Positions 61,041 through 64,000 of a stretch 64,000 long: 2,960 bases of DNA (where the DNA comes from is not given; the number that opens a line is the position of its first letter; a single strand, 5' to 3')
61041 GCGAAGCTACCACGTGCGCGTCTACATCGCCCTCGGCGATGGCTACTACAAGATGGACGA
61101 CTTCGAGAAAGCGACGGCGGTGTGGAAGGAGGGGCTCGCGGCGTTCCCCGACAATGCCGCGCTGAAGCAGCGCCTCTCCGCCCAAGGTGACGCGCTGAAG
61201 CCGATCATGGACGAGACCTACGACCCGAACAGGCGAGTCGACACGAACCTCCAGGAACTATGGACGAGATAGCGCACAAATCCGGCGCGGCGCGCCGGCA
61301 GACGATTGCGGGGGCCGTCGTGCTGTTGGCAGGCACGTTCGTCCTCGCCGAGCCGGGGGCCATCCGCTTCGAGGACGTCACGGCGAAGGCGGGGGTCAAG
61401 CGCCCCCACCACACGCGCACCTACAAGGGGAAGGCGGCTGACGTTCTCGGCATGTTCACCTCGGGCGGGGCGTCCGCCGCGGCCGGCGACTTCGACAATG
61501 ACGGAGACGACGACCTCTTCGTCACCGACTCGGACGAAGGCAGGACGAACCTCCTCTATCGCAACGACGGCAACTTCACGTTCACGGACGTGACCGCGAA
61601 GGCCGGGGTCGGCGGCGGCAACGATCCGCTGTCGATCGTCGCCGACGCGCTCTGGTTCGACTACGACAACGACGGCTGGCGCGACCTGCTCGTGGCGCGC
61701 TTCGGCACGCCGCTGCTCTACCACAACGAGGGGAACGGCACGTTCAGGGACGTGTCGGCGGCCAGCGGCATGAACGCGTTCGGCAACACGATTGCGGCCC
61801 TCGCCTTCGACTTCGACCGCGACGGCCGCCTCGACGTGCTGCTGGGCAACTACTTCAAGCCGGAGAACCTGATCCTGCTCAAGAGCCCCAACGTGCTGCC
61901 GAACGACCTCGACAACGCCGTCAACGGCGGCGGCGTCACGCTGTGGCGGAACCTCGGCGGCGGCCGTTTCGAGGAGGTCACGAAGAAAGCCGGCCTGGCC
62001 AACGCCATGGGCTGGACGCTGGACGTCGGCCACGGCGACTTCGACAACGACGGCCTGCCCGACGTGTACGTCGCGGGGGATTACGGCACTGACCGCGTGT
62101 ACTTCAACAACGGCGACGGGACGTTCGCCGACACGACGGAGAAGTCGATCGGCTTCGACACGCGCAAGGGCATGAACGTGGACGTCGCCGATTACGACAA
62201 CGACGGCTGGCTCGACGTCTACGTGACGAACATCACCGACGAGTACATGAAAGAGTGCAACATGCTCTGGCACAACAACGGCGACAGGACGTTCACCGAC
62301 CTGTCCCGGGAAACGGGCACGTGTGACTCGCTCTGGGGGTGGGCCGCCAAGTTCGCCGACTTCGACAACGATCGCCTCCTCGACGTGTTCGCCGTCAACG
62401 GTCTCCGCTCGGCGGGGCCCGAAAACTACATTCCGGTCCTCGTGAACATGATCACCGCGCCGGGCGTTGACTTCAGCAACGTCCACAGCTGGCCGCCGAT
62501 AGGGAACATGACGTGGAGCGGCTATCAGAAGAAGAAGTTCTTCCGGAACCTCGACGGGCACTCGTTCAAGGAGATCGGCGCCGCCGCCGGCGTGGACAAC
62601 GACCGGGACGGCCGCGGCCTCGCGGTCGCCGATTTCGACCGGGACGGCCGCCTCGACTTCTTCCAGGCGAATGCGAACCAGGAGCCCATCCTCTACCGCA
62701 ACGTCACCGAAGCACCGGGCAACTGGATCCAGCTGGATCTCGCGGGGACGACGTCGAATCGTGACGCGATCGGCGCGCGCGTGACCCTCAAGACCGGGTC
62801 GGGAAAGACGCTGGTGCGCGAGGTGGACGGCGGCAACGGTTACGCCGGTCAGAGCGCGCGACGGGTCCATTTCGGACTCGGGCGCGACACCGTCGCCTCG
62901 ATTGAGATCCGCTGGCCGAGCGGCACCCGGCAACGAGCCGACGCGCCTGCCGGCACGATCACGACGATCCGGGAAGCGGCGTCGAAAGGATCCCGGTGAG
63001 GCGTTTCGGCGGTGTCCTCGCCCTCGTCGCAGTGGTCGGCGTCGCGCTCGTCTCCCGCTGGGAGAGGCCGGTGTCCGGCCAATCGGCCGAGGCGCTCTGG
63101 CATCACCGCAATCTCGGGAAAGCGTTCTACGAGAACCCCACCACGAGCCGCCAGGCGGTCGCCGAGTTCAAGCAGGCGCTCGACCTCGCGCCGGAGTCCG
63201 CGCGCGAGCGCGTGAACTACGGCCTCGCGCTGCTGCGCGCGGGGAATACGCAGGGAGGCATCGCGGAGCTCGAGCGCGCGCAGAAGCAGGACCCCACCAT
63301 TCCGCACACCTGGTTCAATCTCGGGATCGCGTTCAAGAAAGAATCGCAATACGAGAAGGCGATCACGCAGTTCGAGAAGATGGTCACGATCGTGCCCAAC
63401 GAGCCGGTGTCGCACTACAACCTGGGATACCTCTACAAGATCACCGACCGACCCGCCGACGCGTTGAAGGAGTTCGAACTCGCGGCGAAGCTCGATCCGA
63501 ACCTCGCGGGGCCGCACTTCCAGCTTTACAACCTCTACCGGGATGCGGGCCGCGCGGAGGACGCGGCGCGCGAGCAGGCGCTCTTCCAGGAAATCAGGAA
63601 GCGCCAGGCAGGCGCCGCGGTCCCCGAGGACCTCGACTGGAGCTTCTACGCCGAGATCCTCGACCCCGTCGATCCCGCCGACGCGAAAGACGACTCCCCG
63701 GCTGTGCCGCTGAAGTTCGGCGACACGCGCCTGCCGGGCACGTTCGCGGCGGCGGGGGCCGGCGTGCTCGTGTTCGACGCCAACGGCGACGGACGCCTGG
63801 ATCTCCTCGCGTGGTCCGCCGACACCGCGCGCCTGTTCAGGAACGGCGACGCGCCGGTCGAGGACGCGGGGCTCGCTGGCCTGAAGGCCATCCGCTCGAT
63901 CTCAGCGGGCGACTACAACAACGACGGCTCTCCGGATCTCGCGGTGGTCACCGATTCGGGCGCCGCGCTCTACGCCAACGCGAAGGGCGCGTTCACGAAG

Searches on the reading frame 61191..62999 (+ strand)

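Call 11: search_protein_families(library=pfam, proteins=[window:61191-62999:+], max_evalue=0.001)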
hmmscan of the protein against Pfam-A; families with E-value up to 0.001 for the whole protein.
window:61191-62999:+ (602 aa): 3 families
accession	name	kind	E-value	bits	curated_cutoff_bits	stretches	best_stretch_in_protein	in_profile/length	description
PF13517.12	FG-GAP_3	-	4.7e-54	181.3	26.9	6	283-345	1-61/61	FG-GAP-like repeat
PF07593.17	UnbV_ASPIC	-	2.5e-20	72.6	23.4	1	526-585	1-60/68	ASPIC and UnbV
PF01839.29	FG-GAP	-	2.9e-14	53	22.1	0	93-112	2-21/37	FG-GAP repeat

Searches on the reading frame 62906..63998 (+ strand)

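Call 13: search_protein_families(library=pfam, proteins=[window:62906-63998:+], max_evalue=0.001)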
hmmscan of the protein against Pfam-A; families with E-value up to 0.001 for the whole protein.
window:62906-63998:+ (364 aa): 14 families
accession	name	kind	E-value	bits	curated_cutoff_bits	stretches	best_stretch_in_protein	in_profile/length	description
PF13414.12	TPR_11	-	2.9e-16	59.3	26.8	1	143-177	4-38/42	TPR repeat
PF07719.23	TPR_2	-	3e-16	58.6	27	1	169-199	3-33/34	Tetratricopeptide repeat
PF13431.12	TPR_17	-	6.8e-14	51.3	24.4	0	127-153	7-33/34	Tetratricopeptide repeat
PF13432.12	TPR_16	-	3.6e-13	50.1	32.7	2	82-131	14-63/65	Tetratricopeptide repeat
PF00515.34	TPR_1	-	6.3e-13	48.4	27.8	1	135-165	3-33/34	Tetratricopeptide repeat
PF13181.12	TPR_8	-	1.8e-12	46.8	25.7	0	169-199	3-33/34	Tetratricopeptide repeat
PF13517.12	FG-GAP_3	-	3.1e-12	47.3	26.9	1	291-347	1-61/61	FG-GAP-like repeat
PF14559.12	TPR_19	-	1.3e-10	41.8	25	1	83-131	9-57/68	Tetratricopeptide repeat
PF13371.12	TPR_9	-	4.2e-10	39.9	35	1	72-131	2-61/73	Tetratricopeptide repeat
PF13428.12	TPR_14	-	1e-09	38.6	23.5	0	101-140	3-42/44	Tetratricopeptide repeat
PF13424.12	TPR_12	-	6e-07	30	30.1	0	104-160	8-72/77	Tetratricopeptide repeat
PF23914.1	TPR_CcmH_CycH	-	9.6e-07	29.2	42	1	81-166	66-154/158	Cytochrome c-type biogenesis protein H TPR domain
PF01839.29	FG-GAP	-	9.6e-07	29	22.1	1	330-352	3-32/37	FG-GAP repeat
PF13174.12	TPR_6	-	5.1e-05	24.1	26.3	0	136-165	3-32/33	Tetratricopeptide repeat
